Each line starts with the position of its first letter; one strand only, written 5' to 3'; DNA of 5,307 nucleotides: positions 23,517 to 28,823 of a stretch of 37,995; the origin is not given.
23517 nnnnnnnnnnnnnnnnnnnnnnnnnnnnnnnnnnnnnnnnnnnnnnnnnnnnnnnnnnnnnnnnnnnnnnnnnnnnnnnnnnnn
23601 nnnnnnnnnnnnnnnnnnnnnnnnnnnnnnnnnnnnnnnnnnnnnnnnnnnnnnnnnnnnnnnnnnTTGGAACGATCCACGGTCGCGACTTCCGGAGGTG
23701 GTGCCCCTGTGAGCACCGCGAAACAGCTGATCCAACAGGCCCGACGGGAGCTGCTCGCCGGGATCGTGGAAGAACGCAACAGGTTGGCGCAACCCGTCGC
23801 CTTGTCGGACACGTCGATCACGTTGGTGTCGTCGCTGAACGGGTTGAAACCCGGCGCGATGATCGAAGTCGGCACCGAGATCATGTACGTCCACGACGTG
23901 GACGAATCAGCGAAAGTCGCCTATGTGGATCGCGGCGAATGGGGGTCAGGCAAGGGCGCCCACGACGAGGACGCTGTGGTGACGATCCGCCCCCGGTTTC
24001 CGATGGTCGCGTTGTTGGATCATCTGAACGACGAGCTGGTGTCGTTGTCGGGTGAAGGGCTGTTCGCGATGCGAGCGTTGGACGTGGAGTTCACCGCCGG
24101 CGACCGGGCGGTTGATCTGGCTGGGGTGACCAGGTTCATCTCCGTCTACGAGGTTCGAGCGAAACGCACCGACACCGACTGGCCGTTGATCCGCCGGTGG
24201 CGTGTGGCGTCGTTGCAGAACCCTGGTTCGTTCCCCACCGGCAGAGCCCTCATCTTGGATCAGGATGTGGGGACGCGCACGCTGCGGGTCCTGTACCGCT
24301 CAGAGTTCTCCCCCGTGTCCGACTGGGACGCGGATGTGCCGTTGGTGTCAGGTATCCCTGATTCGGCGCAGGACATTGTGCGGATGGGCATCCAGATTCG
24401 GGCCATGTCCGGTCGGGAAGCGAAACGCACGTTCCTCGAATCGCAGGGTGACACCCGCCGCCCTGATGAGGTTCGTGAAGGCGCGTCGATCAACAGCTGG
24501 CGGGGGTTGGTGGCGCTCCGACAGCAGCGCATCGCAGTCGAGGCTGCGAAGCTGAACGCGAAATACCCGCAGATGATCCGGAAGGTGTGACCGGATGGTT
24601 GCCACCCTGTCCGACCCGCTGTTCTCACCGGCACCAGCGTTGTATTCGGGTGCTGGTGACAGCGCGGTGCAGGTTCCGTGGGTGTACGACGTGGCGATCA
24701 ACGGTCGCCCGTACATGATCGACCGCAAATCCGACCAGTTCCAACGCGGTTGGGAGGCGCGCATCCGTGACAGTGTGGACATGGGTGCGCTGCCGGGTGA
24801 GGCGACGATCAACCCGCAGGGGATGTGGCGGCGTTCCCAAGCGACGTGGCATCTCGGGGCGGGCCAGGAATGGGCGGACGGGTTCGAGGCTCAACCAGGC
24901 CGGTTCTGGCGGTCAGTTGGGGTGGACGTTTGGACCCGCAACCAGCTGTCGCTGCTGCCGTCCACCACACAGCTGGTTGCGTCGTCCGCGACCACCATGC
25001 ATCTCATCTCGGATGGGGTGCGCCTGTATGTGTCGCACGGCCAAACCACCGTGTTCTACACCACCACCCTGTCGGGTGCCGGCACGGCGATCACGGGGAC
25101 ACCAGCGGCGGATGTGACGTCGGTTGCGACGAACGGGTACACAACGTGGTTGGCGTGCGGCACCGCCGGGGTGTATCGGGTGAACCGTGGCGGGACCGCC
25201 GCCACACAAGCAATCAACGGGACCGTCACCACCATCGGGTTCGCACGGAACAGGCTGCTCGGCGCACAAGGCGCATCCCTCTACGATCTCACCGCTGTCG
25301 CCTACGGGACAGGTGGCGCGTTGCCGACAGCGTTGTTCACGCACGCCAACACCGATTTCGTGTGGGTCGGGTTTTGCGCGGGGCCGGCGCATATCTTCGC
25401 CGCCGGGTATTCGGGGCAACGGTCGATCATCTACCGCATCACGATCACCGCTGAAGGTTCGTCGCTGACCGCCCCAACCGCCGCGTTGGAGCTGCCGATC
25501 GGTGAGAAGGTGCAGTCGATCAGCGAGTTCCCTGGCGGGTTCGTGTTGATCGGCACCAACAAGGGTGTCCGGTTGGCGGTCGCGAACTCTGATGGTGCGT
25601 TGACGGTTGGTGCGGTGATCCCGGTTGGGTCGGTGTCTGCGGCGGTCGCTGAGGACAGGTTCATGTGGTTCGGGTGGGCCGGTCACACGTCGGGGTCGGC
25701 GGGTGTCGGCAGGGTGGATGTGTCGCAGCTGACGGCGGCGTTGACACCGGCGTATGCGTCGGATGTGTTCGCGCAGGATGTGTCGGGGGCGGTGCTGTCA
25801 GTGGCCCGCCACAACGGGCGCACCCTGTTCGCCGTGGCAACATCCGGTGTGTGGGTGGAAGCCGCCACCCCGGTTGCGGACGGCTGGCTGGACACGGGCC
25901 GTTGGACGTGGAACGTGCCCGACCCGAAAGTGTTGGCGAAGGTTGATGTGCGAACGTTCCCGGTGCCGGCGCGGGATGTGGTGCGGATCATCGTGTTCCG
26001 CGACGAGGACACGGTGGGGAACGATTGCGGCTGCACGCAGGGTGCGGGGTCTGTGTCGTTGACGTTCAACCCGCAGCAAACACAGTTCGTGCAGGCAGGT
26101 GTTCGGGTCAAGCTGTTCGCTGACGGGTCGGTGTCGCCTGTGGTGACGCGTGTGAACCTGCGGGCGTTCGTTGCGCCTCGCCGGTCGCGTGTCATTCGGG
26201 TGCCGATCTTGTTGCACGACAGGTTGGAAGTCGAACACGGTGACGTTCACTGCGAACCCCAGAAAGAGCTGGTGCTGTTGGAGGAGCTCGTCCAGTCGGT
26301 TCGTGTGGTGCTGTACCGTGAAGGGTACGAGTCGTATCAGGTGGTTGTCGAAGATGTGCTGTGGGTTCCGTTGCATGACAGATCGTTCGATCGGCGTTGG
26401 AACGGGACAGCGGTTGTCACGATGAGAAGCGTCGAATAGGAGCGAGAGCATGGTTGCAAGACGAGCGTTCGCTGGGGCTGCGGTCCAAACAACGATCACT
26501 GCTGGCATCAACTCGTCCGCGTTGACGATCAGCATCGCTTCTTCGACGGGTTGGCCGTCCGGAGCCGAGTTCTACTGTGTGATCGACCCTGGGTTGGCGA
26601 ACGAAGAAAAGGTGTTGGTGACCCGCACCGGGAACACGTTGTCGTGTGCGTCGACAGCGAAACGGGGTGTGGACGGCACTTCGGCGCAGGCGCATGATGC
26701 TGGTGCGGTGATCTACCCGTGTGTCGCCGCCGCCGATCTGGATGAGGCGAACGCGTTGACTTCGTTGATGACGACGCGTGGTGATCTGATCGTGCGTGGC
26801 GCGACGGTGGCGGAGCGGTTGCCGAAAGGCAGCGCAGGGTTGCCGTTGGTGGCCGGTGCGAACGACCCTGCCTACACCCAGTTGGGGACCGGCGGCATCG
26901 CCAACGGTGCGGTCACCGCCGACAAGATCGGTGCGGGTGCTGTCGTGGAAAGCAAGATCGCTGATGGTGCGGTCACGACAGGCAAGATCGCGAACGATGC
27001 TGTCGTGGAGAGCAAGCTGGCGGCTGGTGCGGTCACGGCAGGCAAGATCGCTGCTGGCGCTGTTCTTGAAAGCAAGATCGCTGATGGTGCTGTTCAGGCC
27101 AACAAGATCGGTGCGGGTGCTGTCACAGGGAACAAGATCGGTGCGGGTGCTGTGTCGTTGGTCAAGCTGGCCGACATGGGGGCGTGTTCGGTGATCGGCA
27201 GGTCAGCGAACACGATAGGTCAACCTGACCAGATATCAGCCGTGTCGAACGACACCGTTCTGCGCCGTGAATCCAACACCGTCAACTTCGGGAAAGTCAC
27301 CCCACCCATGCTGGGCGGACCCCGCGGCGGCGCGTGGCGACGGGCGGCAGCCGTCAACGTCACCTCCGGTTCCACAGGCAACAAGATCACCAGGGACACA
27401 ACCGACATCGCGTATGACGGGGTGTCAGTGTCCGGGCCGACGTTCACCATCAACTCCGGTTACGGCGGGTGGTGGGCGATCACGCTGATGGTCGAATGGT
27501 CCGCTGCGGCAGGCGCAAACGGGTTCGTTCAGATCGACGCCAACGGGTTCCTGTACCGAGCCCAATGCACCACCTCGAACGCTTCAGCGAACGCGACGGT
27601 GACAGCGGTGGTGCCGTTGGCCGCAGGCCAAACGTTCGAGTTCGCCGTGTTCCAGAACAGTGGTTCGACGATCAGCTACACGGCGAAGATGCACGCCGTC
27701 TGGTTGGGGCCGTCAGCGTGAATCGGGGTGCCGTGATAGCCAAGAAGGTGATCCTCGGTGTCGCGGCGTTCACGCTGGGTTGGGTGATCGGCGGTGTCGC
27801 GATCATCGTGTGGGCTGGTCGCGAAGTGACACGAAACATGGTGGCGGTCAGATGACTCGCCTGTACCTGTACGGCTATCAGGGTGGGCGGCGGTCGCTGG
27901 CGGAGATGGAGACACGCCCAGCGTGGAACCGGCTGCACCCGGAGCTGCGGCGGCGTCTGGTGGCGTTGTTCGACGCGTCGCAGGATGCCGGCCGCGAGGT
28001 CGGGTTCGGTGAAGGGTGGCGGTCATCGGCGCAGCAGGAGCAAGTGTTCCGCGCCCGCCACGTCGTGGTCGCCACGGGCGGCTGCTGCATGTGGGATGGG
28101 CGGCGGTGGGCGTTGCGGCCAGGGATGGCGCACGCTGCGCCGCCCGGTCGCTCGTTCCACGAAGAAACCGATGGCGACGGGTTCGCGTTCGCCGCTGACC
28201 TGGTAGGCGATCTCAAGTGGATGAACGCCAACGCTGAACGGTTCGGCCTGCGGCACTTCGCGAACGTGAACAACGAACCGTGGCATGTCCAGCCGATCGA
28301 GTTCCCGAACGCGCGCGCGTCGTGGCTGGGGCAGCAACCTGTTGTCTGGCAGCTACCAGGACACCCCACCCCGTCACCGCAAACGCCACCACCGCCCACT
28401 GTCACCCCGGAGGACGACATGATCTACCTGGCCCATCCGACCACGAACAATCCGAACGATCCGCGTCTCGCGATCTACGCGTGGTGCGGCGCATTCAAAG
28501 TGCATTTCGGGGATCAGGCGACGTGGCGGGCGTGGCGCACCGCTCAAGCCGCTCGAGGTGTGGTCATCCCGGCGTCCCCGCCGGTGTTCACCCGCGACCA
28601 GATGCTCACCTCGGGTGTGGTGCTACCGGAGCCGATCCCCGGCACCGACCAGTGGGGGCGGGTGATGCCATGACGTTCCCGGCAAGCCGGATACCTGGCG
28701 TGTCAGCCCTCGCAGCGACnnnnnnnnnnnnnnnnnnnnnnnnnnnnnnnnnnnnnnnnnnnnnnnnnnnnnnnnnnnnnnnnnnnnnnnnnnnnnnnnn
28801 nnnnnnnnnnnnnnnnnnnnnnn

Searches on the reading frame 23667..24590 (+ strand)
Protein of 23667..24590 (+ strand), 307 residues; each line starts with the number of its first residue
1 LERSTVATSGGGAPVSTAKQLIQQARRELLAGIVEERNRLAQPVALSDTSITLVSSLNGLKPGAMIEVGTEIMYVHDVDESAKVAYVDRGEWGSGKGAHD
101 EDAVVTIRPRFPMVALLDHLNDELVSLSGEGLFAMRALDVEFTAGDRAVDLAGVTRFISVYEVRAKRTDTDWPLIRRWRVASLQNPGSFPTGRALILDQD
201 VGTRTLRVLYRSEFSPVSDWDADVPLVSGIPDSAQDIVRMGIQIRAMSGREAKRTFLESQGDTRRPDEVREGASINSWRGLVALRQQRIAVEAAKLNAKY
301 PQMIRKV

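Call 11: search_protein_families(library=phrogs, proteins=[window:23667-24590:+], max_evalue=0.001)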
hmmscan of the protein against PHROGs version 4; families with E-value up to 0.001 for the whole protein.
window:23667-24590:+ (307 aa): 1 family
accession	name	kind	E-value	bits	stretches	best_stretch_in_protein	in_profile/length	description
phrog_7578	-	unknown function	5.2e-61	207.3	1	16-305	2-297/300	-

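Call 12: search_protein_families(library=pfam, proteins=[window:23667-24590:+], max_evalue=0.001)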
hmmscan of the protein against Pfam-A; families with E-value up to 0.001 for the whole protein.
window:23667-24590:+ (307 aa): 0 families

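Call 90: search_solved_structures(query=window:23667-24587:+, max_evalue=1)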
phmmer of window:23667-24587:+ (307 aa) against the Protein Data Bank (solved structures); distinct sequences matched with E-value up to 1: 0.

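Call 112: search_solved_structures(query=A8, max_evalue=1)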
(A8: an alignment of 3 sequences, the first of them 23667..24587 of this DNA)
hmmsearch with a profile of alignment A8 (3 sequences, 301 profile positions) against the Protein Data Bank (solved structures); distinct sequences matched with E-value up to 1: 1.
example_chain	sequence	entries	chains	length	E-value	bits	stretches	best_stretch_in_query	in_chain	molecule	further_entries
8rk3_o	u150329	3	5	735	0.22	14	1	40-103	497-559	Tip attachment protein J domain-containing protein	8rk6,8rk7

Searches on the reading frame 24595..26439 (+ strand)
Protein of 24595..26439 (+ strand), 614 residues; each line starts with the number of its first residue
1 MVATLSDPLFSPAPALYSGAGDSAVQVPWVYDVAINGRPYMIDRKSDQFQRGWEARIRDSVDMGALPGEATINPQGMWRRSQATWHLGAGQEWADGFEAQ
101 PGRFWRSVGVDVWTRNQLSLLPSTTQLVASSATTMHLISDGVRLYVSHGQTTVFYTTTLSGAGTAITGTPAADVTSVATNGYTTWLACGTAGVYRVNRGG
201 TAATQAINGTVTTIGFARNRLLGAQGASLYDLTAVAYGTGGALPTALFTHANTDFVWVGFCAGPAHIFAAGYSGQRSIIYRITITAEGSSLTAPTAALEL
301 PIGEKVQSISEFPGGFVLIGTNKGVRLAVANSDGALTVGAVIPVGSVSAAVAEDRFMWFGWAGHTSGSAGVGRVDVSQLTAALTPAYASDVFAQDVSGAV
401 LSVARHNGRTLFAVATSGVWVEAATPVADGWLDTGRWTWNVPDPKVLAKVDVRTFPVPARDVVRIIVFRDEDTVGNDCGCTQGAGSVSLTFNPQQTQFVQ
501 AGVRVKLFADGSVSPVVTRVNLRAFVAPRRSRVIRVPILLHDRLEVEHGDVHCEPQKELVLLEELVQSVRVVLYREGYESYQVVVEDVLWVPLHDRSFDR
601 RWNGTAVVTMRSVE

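Call 11: search_protein_families(library=phrogs, proteins=[window:24595-26439:+], max_evalue=0.001)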
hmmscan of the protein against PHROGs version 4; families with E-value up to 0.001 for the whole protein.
window:24595-26439:+ (614 aa): 1 family
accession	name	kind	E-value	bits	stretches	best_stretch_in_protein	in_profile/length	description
phrog_11667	-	unknown function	3.8e-68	231.5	1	30-590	29-614/642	-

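Call 12: search_protein_families(library=pfam, proteins=[window:24595-26439:+], max_evalue=0.001)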
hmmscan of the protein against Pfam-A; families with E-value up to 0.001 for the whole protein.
window:24595-26439:+ (614 aa): 0 families

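Call 89: search_solved_structures(query=window:24595-26436:+, max_evalue=1)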
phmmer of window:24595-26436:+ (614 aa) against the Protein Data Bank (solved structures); distinct sequences matched with E-value up to 1: 1.
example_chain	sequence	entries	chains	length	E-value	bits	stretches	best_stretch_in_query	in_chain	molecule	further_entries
8t19_A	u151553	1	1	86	0.11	14.2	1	381-446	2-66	PbtF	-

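Call 111: search_solved_structures(query=A7, max_evalue=1)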
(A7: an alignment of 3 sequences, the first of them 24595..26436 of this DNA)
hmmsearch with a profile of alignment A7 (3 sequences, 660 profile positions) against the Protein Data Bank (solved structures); distinct sequences matched with E-value up to 1: 0.
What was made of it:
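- Tried and rejected: Profiles of the putative tail-core genes (w_614, w_307) against PDB found nothing, so the adaptor and nozzle could not be identified (calls 89, 90, 111, 112).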

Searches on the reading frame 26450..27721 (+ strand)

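Call 11: search_protein_families(library=phrogs, proteins=[window:26450-27721:+], max_evalue=0.001)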
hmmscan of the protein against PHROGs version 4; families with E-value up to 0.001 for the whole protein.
window:26450-27721:+ (423 aa): 13 families
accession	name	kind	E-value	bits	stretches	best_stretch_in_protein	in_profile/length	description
phrog_23837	-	head and packaging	3.2e-36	126.2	1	2-227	4-232/507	virion structural protein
phrog_892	-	tail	1.3e-16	61.4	1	166-245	341-420/782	tail fiber protein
phrog_28766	-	tail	2.7e-14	53.4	1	143-260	119-233/472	tail fiber protein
phrog_26466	-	unknown function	7e-12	44.2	1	149-235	1813-1899/2337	-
phrog_21412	-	tail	5.8e-11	41.9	1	147-247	168-268/1452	tail fiber protein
phrog_32822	-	head and packaging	7e-11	41.5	1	150-245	954-1048/1548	virion structural protein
phrog_13518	-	unknown function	4.1e-10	39.3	1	139-263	321-441/1230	-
phrog_38058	-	tail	1.8e-09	37.4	1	4-225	10-224/708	tail fiber protein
phrog_12150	-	unknown function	3.3e-09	37.2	1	4-98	3-94/477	-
phrog_36443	-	unknown function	1.8e-07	30.4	1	149-272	413-532/1238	-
phrog_7660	-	tail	3.5e-05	22.7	1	157-240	437-520/1656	tail fiber protein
phrog_7841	-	unknown function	0.00019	21.5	0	195-311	173-283/489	-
phrog_29288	-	unknown function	0.00072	18.1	0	143-197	1119-1173/1558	-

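Call 12: search_protein_families(library=pfam, proteins=[window:26450-27721:+], max_evalue=0.001)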
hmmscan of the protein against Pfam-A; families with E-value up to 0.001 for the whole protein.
window:26450-27721:+ (423 aa): 0 families

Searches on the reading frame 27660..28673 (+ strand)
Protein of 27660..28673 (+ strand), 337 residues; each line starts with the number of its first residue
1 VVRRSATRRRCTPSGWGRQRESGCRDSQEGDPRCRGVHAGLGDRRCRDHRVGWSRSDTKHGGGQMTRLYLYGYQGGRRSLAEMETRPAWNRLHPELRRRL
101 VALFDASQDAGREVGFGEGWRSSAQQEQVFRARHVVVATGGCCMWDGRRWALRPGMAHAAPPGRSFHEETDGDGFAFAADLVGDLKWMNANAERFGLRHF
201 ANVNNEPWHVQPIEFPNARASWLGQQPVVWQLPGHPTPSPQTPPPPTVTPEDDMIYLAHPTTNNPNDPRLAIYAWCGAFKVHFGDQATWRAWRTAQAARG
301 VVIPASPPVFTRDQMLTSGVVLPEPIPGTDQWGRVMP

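Call 11: search_protein_families(library=phrogs, proteins=[window:27660-28673:+], max_evalue=0.001)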
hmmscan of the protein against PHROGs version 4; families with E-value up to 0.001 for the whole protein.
window:27660-28673:+ (337 aa): 1 family
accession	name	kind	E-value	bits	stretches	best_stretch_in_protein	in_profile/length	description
phrog_16823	-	tail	2.4e-10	39.4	1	100-217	952-1056/1948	tail length tape measure protein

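Call 12: search_protein_families(library=pfam, proteins=[window:27660-28673:+], max_evalue=0.001)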
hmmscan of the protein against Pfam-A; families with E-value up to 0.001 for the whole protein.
window:27660-28673:+ (337 aa): 1 family
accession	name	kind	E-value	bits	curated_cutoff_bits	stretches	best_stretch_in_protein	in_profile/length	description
PF02557.22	VanY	-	3.1e-06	27.5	25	1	91-211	3-128/132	D-alanyl-D-alanine carboxypeptidase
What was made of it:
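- On T7-type internal core / ejection proteins (gp14, gp15, gp16): The window carries a separate VanY peptidase at 27660-28673 (call 12).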
